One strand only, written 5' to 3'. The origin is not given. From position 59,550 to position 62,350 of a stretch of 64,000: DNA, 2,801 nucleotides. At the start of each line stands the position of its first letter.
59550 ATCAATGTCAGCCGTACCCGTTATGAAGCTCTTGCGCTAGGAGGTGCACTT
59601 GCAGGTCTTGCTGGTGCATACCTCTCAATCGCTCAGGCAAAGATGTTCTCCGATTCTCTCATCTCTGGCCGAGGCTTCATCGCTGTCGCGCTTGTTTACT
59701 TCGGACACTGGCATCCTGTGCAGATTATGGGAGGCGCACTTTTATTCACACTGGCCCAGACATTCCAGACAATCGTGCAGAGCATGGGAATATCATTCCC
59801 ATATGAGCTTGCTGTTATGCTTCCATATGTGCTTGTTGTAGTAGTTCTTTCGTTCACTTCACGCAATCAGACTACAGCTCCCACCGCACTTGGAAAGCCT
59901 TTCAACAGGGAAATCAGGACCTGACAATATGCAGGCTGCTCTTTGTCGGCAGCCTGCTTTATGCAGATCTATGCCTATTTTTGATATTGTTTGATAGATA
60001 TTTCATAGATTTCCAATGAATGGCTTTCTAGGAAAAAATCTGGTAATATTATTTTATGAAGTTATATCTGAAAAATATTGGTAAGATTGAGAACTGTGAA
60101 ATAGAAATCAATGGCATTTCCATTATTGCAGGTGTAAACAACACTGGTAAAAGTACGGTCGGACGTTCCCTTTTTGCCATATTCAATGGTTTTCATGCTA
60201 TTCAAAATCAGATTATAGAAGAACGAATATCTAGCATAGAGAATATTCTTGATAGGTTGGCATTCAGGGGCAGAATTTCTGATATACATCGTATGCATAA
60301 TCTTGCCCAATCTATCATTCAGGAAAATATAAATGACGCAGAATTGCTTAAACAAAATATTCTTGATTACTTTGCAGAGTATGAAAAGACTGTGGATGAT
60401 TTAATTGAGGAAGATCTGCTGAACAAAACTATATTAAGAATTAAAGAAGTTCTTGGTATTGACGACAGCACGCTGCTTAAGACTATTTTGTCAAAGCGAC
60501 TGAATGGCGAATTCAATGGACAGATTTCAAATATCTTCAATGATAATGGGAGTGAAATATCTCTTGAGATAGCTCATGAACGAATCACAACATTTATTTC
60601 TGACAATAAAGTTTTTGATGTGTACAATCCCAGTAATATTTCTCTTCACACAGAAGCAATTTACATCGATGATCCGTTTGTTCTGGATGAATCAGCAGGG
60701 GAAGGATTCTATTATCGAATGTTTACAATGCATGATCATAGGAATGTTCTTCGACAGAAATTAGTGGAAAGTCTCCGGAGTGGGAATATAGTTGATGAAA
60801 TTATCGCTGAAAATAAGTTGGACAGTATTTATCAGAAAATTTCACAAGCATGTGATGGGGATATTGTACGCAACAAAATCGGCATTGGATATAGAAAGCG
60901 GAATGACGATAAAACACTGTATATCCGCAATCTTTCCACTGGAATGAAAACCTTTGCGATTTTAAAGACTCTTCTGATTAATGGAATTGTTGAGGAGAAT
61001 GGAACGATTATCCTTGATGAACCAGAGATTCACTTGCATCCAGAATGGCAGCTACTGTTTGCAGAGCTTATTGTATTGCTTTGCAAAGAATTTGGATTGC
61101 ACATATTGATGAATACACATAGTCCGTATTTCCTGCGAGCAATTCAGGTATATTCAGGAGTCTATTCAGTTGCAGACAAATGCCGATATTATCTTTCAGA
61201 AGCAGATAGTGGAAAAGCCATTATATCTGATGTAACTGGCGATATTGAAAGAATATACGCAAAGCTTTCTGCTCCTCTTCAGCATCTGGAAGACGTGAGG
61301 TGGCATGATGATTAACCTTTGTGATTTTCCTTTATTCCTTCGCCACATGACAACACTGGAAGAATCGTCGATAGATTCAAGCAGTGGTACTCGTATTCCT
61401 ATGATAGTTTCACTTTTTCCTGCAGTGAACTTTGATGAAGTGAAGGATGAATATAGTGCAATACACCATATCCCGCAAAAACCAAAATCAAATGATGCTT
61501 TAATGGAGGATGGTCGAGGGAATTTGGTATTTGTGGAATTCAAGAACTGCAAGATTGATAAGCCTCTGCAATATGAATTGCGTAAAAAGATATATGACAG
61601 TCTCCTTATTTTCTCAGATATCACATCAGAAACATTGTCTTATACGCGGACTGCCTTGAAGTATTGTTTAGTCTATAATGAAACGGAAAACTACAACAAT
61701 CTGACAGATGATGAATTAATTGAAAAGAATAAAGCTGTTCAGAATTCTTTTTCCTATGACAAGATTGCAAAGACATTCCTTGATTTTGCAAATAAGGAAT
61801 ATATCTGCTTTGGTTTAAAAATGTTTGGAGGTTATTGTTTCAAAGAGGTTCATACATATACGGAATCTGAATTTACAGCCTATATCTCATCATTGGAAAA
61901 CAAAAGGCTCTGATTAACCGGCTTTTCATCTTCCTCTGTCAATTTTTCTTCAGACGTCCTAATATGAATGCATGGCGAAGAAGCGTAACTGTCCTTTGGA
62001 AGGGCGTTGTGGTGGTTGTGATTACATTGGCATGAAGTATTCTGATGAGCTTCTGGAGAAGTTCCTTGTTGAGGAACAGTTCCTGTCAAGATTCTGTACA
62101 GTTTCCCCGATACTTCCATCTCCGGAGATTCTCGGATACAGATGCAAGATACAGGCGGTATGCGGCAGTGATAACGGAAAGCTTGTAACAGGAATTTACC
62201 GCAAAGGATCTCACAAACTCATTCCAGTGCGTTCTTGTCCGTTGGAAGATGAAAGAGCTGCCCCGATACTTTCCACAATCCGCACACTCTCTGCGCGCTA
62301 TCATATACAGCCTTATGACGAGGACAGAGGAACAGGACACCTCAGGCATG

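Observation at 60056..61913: Second AT-rich two-gene islet: ABC-like ATPase plus overlapping 202 aa protein with a possible PD-(D/E)xK signature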

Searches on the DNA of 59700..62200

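Call 73: search_rna_families(source=window, start=59700, end=62200, threshold=evalue, max_evalue=1)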
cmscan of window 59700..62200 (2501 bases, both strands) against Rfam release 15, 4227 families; matches with E-value up to 1: 1.
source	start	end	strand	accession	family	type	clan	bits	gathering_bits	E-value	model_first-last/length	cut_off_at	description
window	60579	60678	-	RF00314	snoZ182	Gene; snRNA; snoRNA; CD-box;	-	21.3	80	0.81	1-92/92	no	Small nucleolar RNA Z182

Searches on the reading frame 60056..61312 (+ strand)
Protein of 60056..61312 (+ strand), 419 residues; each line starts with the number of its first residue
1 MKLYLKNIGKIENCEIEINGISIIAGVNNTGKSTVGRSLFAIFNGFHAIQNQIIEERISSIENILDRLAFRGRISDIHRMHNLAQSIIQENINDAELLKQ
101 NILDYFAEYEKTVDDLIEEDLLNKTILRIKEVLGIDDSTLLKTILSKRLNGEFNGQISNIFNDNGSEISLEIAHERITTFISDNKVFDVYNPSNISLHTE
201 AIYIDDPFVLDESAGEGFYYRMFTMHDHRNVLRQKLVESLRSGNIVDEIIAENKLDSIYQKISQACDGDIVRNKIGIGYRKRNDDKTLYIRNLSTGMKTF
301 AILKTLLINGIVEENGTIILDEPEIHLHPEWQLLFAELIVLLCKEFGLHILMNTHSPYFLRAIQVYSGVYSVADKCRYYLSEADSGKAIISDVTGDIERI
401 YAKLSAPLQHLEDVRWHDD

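Call 3: search_protein_families(library=pfam, proteins=[window:60056-61312:+], max_evalue=1)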
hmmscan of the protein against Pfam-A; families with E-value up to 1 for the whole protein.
window:60056-61312:+ (419 aa): 7 families
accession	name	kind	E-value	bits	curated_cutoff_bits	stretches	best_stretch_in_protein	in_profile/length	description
PF13304.12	AAA_21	-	9.5e-19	69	27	1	22-360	2-303/304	AAA domain, putative AbiEii toxin, Type IV TA system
PF13175.12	AAA_15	-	2.5e-16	60.7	32.1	1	2-359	5-373/374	AAA ATPase domain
PF13514.12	AAA_27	-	0.00098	19.2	22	1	2-50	5-57/206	AAA domain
PF13238.12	AAA_18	-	0.0028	18.5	29.4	1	23-95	2-72/128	AAA domain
PF13476.12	AAA_23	-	0.0038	18.3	27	1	2-40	1-40/201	AAA domain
PF21689.3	TorS_sensor_domain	-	0.0073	16.3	27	1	23-119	171-268/275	Sensor protein TorS, sensor domain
PF02463.25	SMC_N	-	0.013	15.4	40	1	19-376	24-218/220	RecF/RecN/SMC N terminal domain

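Call 4: search_protein_families(library=padloc, proteins=[window:60056-61312:+], max_evalue=1)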
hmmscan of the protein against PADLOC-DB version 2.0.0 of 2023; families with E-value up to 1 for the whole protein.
window:60056-61312:+ (419 aa): 111 families (the best 25 are shown)
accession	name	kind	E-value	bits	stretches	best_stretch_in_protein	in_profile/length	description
PDLC04033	PD-T4-4_A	-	2e-23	81.3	2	256-363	267-373/460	-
PDLC04214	HEC-02A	-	8.1e-20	69.4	2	252-365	175-287/338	-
PDLC03878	NsnB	-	1.8e-19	68.7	1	2-365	4-286/345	-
PDLC02980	AriA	-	2.7e-19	68.3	1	22-360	2-303/304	-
PDLC02979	AriA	-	3.5e-19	67.8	1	2-360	5-373/373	-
PDLC04213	HEC-02A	-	2.6e-17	61.4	2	251-399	169-312/337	-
PDLC00296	PtuA1|PtuA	-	3.4e-17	60.4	1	276-369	296-389/507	AAA ATPase domain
PDLC04664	PDC-M47A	-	4.1e-17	60.3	2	1-183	1-176/461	-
PDLC04032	PD-T4-4_A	-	9.7e-17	59.1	2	292-365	325-396/474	-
PDLC00285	PtuA1|PtuA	-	1.3e-16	58.8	1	18-360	25-330/432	AAA ATPase domain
PDLC04146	HEC-02B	-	2.5e-16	57.7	1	252-400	176-323/344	-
PDLC00266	PtuA1|PtuA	-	2.6e-15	54.7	1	277-362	298-382/483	AAA ATPase domain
PDLC00283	PtuA1|PtuA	-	3.3e-14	50.9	1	179-361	164-345/448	AAA ATPase domain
PDLC04148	HEC-03B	-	4.3e-13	47.1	1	296-393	320-418/458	-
PDLC00265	PtuA1|PtuA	-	1.3e-12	45.6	1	256-363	270-375/479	AAA ATPase domain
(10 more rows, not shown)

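Call 5: search_protein_families(library=ncbifam, proteins=[window:60056-61312:+], max_evalue=1)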
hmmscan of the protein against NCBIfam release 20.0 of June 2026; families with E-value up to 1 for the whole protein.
window:60056-61312:+ (419 aa): 12 families
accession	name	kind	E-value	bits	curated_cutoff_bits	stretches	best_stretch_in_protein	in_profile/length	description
TIGR04435.1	restrict_AAA_1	hypoth_equivalog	5.8e-09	35.2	300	2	264-360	369-470/568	restriction system-associated AAA family ATPase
NF041760.1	PtuA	equivalog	1.9e-06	27.1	500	1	284-363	336-423/524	retron Ec78 anti-phage system effector ATPase PtuA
NF038234.1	retron_eff_Eco8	equivalog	7.2e-06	24.9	250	1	295-363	248-328/679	retron Eco8 family effector endonuclease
NF010157.0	PRK13636.1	equivalog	0.0048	16.1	463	1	290-356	134-201/285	cobalt transporter ATP-binding subunit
TIGR00972.1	3a0107s01c2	equivalog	0.0055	16.1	343.2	1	13-119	21-123/248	phosphate ABC transporter ATP-binding protein PstB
NF041774.1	tung_ATPbind_TupC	equivalog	0.0086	15.1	400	1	6-48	13-55/319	tungstate ABC transporter ATP-binding protein TupC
NF010171.0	PRK13652.1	equivalog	0.038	13.1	476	1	304-363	144-204/277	cobalt transporter ATP-binding subunit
NF010252.0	PRK13698.1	equivalog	0.045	12.6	274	0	69-108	174-212/323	ParB/RepB/Spo0J family plasmid partition protein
NF040873.1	AztA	equivalog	0.048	13.2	220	0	304-357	127-179/191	zinc ABC transporter ATP-binding protein AztA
TIGR01288.1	nodI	equivalog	0.082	11.9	424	1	289-355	132-193/303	nodulation factor ABC transporter ATP-binding protein NodI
NF002572.0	PRK02224.1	equivalog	0.11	10.8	1087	1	2-58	5-61/888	DNA double-strand break repair ATPase Rad50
TIGR02315.1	ABC_phnC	equivalog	0.2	11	266.1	0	311-356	160-205/243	phosphonate ABC transporter ATP-binding protein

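Call 51: find_homologous_proteins(query=window:60056-61312:+, max_evalue=1e-10)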
Query window:60056-61312:+ (419 aa): 4907 proteins with E <= 1e-10 among 8000 candidates; the best 120 are listed.
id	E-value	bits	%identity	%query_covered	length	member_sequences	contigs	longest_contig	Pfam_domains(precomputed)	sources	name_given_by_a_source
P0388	1.7e-272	922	100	100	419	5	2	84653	PF13175.13,PF13304.13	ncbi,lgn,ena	-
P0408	3.6e-141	489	57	100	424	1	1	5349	PF13175.13,PF13304.13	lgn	-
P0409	2.2e-138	480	56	100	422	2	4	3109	PF13175.13,PF13304.13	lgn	-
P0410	4.3e-137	476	56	100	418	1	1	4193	PF13175.13,PF02463.26,PF13304.13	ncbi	-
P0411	5.4e-137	476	56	100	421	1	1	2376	PF13175.13,PF13304.13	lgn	-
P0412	4.3e-136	473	55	100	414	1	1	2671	PF13175.13,PF13304.13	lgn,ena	-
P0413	4.9e-136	472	55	100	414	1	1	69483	PF13175.13,PF13304.13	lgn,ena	-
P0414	1.2e-135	471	54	100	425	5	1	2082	PF13175.13,PF13304.13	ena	-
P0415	2.7e-135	470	56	100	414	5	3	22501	PF13175.13,PF13304.13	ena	-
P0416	5.1e-135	469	54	100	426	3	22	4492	PF13175.13,PF13304.13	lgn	-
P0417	5.5e-135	469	55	100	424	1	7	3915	PF13175.13,PF13476.13,PF13304.13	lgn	-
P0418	7.7e-134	465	53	100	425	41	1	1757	PF13175.13,PF13304.13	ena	-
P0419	4.5e-133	463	56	100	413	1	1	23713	PF13175.13,PF02463.26,PF13304.13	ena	-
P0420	5.7e-133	462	54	100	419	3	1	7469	PF13175.13,PF13304.13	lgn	-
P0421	2.1e-132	460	53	100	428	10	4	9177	PF13175.13,PF02463.26,PF13304.13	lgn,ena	-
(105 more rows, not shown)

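Call 60: predict_structure(alignment_id=A5)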
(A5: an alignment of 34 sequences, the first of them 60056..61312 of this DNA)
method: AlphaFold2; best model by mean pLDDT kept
length: 419 residues; sequences in the alignment: 34
mean_pLDDT: 87.1   pTM: 0.88
mean pLDDT of the five models: 87.1, 86.8, 85.5, 84.6, 81.9
residues with pLDDT >= 90: 229; 70-90: 150; 50-70: 30; < 50: 10
segments of 3 or more residues with pLDDT < 50: 215-224
pLDDT, mean of each block of 10 residues (from residue 1): 96 95 93 96 94 93 86 68 90 89 81 70 92 94 94 90 89 95 94 91 89 54 67 82 62 79 84 80 88 88 88 91 89 95 95 95 97 97 90 96 86 74
secondary structure, 60 per line:
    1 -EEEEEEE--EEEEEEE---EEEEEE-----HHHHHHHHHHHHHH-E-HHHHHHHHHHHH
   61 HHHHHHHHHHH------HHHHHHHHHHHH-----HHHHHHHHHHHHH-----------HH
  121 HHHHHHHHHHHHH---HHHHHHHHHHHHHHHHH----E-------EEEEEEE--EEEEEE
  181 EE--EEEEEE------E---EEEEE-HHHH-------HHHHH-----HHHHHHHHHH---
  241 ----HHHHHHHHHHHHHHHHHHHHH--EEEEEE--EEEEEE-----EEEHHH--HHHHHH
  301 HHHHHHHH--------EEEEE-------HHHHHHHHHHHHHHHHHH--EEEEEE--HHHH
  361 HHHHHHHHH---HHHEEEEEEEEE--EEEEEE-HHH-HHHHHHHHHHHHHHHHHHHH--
elements in order: E2-8 E11-17 E21-26 H32-45 H49-71 H78-89 H95-107 H119-133 H137-153 E166-172 E175-182 E185-190 E201-205 H207-210 H218-222 H228-237 H245-265 E268-273 E276-281 E287-289 H295-308 E317-321 H329-346 E349-354 H357-369 E376-384 E387-392 H398-417

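Call 64: fold_search(model_id=the predicted structure, library=pdb)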
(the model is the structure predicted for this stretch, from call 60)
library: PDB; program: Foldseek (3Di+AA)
matches with E <= 10: 995; with E <= 0.001: 152
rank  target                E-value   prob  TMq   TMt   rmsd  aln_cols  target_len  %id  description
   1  4ncj_A                7.6e-09  1.00  0.43  0.56   9.7       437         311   12  Crystal Structure of Pyrococcus furiosis Rad50 R805E mutation with ADP Beryllium Flouride (released 2014-03-05)
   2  9n69_C                8.4e-09  1.00  0.40  0.38  13.6       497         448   13  Structure of the retron IA complex with HNH nuclease in the "down" orientation (released 2025-04-23)
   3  9n69_D                1.1e-08  1.00  0.39  0.38  13.4       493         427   15  Structure of the retron IA complex with HNH nuclease in the "down" orientation (released 2025-04-23)
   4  9n6b_B                1.5e-08  1.00  0.36  0.30  13.9       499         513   13  Structure of the retron IA complex with HNH nuclease in the "up" orientation (released 2025-04-23)
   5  5h68_A                2.3e-08  1.00  0.43  0.54  11.9       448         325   11  Crystal structure of an engaged dimer of the Geobacillus stearothermophilus SMC head domain (released 2017-03-15)
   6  9n6c_C                2.4e-08  1.00  0.41  0.39  11.6       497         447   13  Structure of the Retron IA Complex without the HNH Nuclease (released 2025-04-23)
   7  9e91_B                3.1e-08  1.00  0.37  0.39  11.7       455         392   14  Ec83 Retron PtuA Dimer bound to ATP (released 2025-07-02)
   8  4ncj_C                3.4e-08  1.00  0.42  0.53  10.3       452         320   13  Crystal Structure of Pyrococcus furiosis Rad50 R805E mutation with ADP Beryllium Flouride (released 2014-03-05)
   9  9n69_B                3.6e-08  1.00  0.34  0.29  14.7       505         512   13  Structure of the retron IA complex with HNH nuclease in the "down" orientation (released 2025-04-23)
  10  3qkt_B                4.4e-08  1.00  0.42  0.52  11.3       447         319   12  Rad50 ABC-ATPase with adjacent coiled-coil region in complex with AMP-PNP (released 2011-03-30)
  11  4nck_B                5.6e-08  1.00  0.40  0.52  11.9       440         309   13  Crystal Structure of Pyrococcus furiosis Rad50 R797G mutation (released 2014-03-05)
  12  3qkt_A                5.6e-08  1.00  0.41  0.50  12.8       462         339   12  Rad50 ABC-ATPase with adjacent coiled-coil region in complex with AMP-PNP (released 2011-03-30)
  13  8eea_B                6.2e-08  1.00  0.40  0.44  11.9       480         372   12  Structure of E.coli Septu (PtuAB) complex (released 2023-12-27)
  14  5h68_B                7.2e-08  1.00  0.44  0.53  11.4       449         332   11  Crystal structure of an engaged dimer of the Geobacillus stearothermophilus SMC head domain (released 2017-03-15)
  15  9n6c_D                8.3e-08  1.00  0.41  0.41  12.3       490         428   14  Structure of the Retron IA Complex without the HNH Nuclease (released 2025-04-23)
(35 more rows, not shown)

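Call 81: search_protein_families(library=phrogs, proteins=[window:60056-61312:+], max_evalue=0.1)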
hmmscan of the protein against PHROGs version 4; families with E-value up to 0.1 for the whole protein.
window:60056-61312:+ (419 aa): 15 families
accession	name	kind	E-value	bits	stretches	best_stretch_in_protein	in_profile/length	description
phrog_14430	-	unknown function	2e-36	127.2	1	1-384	3-408/444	-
phrog_3940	-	unknown function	3.4e-15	56.9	2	312-404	251-337/537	-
phrog_8323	-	unknown function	3e-13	50.2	1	2-366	53-370/623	-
phrog_9802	-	unknown function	1.4e-11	45.1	1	2-396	7-364/438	-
phrog_7507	-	unknown function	1.5e-09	38.7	1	3-357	7-447/483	-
phrog_4747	-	unknown function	1.8e-09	38.2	2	318-364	337-383/610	-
phrog_8066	-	unknown function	1.7e-08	34.8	1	286-362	356-431/522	-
phrog_13167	-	unknown function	1.9e-08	34.6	2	316-372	339-394/477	-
phrog_21420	-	unknown function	4.1e-07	29.9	1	301-380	512-593/654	-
phrog_19212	-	unknown function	0.0001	22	1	255-360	301-409/550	-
phrog_1499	-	unknown function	0.00022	21.6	1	2-55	7-61/427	-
phrog_9951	-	unknown function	0.00031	21.6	1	354-416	85-140/144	-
phrog_5836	-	unknown function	0.00058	18.9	1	15-360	44-350/1071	-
phrog_293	-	moron, auxiliary metabolic gene and host takeover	0.0024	16.9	1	289-363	265-335/1058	ABC transporter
phrog_15167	-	other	0.073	13.5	0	311-358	141-188/211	ATPase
